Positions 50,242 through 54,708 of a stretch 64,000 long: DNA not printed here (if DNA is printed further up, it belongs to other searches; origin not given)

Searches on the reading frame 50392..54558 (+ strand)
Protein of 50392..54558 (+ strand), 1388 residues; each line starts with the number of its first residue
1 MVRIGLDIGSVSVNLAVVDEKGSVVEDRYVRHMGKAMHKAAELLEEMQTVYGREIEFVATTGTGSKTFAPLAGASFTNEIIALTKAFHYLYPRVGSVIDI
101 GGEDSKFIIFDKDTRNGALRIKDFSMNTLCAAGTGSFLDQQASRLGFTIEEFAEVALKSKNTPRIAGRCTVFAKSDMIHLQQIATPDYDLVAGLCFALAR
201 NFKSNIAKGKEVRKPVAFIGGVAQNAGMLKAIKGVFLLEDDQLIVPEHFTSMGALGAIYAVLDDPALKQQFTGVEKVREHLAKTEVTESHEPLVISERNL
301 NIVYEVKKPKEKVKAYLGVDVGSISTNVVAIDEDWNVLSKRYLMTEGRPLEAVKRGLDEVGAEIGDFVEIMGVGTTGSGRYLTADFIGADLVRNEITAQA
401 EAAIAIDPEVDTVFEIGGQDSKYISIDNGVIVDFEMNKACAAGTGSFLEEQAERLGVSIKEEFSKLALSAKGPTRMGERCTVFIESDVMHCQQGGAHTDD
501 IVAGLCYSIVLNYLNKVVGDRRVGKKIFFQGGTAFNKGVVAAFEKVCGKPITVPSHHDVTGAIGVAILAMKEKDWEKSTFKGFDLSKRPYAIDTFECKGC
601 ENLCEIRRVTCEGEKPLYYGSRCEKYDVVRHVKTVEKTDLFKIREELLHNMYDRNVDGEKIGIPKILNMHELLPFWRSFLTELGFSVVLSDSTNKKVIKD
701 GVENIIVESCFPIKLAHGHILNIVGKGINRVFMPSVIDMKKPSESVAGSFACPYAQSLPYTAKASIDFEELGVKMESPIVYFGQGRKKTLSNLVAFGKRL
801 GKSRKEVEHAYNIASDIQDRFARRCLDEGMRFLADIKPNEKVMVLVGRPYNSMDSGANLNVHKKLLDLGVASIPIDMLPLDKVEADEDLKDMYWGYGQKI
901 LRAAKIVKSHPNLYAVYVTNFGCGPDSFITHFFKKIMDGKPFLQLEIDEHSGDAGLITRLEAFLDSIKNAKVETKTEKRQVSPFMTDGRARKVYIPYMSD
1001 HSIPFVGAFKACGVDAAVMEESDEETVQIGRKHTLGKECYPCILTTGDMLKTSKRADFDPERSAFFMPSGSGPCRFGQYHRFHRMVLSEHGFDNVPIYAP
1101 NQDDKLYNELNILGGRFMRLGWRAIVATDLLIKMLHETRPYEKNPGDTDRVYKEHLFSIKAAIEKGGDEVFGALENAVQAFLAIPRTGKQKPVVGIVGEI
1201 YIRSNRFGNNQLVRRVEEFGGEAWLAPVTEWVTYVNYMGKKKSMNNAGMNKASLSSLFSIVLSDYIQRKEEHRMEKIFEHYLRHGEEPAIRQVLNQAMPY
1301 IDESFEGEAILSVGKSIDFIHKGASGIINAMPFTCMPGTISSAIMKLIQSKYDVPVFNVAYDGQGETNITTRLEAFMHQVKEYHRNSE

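Call 26: search_protein_families(library=pfam, proteins=[window:50392-54558:+], max_evalue=0.00001)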
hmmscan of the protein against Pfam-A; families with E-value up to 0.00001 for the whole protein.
window:50392-54558:+ (1388 aa): 3 families
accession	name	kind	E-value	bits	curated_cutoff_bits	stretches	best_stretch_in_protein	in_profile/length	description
PF01869.26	BcrAD_BadFG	-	5.6e-76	256.1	31.5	2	317-569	1-271/271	BadF/BadG/BcrA/BcrD ATPase family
PF09989.15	DUF2229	-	2e-63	214.4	29.4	1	660-878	1-218/218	CoA enzyme activase uncharacterised domain (DUF2229)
PF06050.19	HGD-D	-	8.2e-07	29.3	28.4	0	915-967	287-342/342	2-hydroxyglutaryl-CoA dehydratase, D-component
